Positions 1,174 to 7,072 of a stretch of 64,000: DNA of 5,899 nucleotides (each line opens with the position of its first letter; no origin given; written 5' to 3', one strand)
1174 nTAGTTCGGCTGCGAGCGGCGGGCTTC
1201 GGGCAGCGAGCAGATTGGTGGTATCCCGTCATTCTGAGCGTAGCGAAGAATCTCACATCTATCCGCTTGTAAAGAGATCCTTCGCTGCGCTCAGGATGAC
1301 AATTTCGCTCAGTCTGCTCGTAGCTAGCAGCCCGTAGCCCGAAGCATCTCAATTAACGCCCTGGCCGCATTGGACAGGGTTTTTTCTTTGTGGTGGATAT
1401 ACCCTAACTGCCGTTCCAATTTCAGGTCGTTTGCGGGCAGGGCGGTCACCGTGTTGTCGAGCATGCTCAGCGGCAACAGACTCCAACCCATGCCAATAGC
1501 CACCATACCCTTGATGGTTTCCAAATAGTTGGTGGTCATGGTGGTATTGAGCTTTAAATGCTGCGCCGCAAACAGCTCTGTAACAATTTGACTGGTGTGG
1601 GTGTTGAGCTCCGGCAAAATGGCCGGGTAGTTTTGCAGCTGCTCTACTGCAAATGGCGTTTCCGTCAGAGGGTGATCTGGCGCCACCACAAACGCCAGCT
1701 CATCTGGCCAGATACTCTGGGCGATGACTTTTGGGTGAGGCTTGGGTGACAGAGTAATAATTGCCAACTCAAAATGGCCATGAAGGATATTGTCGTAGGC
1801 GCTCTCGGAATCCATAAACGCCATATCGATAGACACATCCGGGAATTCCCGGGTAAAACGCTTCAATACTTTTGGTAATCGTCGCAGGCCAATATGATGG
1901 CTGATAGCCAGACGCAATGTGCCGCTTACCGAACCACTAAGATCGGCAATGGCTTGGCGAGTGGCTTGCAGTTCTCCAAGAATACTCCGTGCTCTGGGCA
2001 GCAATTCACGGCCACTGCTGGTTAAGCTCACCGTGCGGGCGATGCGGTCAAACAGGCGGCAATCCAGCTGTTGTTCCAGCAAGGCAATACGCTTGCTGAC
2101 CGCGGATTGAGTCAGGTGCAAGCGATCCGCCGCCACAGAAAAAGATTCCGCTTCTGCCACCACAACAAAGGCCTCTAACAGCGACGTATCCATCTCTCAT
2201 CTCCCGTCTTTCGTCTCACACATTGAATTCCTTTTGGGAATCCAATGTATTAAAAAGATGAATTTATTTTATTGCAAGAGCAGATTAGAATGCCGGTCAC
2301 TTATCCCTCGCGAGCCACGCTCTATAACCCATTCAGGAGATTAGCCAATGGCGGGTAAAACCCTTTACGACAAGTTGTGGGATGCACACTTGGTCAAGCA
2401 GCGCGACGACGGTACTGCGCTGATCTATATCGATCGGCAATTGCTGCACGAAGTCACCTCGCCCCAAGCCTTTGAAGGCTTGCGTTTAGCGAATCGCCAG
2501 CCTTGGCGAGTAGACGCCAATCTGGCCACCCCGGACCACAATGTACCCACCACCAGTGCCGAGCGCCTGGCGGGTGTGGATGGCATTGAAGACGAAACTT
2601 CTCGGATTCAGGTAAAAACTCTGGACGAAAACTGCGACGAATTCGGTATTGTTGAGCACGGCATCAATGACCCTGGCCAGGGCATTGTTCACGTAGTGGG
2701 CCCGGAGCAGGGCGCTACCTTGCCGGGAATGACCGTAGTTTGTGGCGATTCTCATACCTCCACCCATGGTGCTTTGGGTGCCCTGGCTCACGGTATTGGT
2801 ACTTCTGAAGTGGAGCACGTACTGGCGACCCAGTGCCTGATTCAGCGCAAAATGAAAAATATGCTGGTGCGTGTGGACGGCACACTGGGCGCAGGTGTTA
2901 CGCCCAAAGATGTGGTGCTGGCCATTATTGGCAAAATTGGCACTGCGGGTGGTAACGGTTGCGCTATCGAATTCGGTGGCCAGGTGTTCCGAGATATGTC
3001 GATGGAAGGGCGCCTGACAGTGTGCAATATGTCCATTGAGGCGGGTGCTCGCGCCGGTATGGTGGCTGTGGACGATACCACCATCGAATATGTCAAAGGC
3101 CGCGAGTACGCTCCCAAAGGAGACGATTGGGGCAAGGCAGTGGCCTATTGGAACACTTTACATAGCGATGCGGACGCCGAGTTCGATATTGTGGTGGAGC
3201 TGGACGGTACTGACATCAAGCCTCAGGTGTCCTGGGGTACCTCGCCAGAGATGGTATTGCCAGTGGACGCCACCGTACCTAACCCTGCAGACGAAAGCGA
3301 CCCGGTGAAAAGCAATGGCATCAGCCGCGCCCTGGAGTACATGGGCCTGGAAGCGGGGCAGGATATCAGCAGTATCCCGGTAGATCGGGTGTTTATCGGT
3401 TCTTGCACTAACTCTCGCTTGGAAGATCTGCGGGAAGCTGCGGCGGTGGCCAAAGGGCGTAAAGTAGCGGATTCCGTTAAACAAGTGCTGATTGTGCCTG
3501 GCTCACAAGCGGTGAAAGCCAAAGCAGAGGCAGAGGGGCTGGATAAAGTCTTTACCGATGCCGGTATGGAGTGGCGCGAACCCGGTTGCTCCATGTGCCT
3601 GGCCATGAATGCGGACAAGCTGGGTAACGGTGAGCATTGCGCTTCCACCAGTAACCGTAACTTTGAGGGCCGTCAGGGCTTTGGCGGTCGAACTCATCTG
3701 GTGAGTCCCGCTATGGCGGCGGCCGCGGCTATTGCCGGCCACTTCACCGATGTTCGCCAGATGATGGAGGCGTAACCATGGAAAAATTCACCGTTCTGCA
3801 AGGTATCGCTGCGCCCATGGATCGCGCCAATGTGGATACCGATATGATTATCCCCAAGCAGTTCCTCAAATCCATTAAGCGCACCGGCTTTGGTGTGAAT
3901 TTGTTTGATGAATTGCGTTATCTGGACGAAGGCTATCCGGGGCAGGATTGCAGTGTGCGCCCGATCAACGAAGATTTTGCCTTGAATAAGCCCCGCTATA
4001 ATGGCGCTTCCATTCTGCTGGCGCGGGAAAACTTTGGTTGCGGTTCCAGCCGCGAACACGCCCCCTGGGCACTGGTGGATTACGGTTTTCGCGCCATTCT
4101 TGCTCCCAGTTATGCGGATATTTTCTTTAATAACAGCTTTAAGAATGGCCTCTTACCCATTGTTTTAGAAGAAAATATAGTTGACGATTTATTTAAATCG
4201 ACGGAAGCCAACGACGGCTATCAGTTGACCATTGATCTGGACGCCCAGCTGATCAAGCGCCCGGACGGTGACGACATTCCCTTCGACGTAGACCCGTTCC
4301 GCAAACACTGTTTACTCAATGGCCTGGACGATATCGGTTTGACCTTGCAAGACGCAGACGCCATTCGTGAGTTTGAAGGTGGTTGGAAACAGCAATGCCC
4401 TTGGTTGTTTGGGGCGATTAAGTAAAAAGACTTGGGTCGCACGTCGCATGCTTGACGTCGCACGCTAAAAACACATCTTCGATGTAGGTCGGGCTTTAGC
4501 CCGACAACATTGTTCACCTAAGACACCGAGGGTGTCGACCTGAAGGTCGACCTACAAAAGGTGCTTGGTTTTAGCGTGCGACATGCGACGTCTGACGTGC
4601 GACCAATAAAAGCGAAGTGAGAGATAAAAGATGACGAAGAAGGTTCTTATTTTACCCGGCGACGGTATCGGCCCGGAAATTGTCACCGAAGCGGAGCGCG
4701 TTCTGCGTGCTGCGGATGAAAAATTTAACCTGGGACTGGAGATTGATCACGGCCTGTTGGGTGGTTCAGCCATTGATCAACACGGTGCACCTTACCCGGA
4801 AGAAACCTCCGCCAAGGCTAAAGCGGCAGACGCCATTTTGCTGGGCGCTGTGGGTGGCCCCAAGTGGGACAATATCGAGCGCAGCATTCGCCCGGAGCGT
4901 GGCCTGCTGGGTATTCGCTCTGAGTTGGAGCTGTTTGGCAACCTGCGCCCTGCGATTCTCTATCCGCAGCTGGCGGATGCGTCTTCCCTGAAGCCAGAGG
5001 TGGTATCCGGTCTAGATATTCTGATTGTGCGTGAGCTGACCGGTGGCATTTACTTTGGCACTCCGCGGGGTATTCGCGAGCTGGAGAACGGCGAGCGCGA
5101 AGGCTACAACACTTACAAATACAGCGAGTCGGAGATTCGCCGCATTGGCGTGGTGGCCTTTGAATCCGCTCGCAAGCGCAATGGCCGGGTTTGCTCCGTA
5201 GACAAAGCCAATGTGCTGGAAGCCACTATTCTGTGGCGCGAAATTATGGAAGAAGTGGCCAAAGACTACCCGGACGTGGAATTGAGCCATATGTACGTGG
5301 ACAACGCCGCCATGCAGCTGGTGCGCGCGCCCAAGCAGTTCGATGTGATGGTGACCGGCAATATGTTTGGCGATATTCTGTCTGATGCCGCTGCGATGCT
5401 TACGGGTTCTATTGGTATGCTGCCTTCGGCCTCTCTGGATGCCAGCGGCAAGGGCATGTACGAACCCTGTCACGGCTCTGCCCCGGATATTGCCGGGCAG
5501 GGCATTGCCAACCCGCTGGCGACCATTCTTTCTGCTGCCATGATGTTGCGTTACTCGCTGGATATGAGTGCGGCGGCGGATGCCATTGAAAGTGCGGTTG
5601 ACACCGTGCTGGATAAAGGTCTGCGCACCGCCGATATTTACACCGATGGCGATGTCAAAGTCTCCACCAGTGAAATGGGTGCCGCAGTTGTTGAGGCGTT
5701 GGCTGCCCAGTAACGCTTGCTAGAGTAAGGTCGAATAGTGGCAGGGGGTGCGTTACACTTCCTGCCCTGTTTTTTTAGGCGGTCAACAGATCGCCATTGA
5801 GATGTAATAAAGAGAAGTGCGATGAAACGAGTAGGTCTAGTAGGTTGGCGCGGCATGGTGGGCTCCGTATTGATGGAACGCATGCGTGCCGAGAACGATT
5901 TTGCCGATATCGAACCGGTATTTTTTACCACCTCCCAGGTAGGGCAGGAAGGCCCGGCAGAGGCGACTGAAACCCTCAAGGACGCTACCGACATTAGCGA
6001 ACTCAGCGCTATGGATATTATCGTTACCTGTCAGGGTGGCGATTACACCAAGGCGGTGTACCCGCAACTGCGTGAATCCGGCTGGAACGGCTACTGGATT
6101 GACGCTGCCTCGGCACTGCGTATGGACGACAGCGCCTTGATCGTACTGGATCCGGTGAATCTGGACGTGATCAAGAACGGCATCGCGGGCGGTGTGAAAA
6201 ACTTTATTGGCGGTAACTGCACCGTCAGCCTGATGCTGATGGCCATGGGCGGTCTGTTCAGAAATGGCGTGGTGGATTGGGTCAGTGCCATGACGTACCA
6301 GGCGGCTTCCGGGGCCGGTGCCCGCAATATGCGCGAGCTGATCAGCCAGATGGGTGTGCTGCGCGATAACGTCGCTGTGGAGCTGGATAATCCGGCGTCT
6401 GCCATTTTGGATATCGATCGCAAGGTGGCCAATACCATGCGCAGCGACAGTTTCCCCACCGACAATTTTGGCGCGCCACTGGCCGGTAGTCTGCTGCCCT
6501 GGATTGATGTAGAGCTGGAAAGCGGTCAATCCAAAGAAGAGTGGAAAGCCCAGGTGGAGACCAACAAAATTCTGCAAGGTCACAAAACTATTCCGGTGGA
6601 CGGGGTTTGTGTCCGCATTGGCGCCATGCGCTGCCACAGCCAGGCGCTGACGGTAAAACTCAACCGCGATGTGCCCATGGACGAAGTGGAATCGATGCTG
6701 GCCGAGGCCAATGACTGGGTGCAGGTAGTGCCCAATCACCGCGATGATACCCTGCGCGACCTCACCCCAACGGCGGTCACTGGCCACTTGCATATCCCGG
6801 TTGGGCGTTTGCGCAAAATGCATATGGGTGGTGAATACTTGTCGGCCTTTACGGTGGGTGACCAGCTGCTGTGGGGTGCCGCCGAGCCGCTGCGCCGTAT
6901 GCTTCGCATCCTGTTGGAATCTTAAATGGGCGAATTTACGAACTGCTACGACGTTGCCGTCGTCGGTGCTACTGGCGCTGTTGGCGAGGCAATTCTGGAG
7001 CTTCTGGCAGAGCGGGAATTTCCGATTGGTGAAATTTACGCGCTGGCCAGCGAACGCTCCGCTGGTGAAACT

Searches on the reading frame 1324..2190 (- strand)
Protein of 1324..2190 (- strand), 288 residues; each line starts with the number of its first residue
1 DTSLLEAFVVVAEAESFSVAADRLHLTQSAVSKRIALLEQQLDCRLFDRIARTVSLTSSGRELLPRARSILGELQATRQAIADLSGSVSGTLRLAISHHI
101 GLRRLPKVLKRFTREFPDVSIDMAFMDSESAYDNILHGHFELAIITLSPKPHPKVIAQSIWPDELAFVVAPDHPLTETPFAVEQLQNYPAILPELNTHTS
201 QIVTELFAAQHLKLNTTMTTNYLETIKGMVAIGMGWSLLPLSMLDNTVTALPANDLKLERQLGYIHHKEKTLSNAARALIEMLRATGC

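Call 50: search_protein_families(library=pfam, proteins=[window:1324-2190:-], max_evalue=0.00001)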
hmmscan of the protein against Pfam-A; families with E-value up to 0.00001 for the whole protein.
window:1324-2190:- (288 aa): 2 families
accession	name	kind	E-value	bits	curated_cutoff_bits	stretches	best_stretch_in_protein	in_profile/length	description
PF03466.25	LysR_substrate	-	1.1e-47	162.5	28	1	86-285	2-206/209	LysR substrate binding domain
PF00126.33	HTH_1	-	6.3e-21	74.5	26.6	1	4-61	3-60/60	Bacterial regulatory helix-turn-helix protein, lysR family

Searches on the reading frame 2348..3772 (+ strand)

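Call 50: search_protein_families(library=pfam, proteins=[window:2348-3772:+], max_evalue=0.00001)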
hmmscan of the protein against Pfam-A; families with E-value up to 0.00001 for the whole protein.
window:2348-3772:+ (475 aa): 1 family
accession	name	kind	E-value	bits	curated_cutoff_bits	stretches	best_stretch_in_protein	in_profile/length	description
PF00330.25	Aconitase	-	4.4e-177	590.2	28.7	1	8-464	1-463/463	Aconitase family (aconitate hydratase)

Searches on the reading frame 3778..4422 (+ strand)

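Call 50: search_protein_families(library=pfam, proteins=[window:3778-4422:+], max_evalue=0.00001)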
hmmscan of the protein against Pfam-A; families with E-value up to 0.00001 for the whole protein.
window:3778-4422:+ (215 aa): 1 family
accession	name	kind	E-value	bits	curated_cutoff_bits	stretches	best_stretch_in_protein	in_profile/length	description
PF00694.25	Aconitase_C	-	5.1e-38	130.8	22.8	1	1-132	1-130/131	Aconitase C-terminal domain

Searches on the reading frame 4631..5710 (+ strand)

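Call 50: search_protein_families(library=pfam, proteins=[window:4631-5710:+], max_evalue=0.00001)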
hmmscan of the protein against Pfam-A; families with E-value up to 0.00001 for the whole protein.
window:4631-5710:+ (360 aa): 1 family
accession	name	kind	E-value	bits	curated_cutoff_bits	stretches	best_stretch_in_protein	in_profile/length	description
PF00180.25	Iso_dh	-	1.7e-140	468.7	27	1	4-353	1-348/348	Isocitrate/isopropylmalate dehydrogenase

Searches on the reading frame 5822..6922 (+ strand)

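Call 50: search_protein_families(library=pfam, proteins=[window:5822-6922:+], max_evalue=0.00001)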
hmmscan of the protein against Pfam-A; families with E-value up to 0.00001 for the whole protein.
window:5822-6922:+ (367 aa): 2 families
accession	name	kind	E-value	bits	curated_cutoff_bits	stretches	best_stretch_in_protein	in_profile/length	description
PF02774.23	Semialdhyde_dhC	-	2.2e-47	162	26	1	144-351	3-184/184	Semialdehyde dehydrogenase, dimerisation domain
PF01118.30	Semialdhyde_dh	-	1.8e-23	83.6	26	1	3-119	1-120/121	Semialdehyde dehydrogenase, NAD binding domain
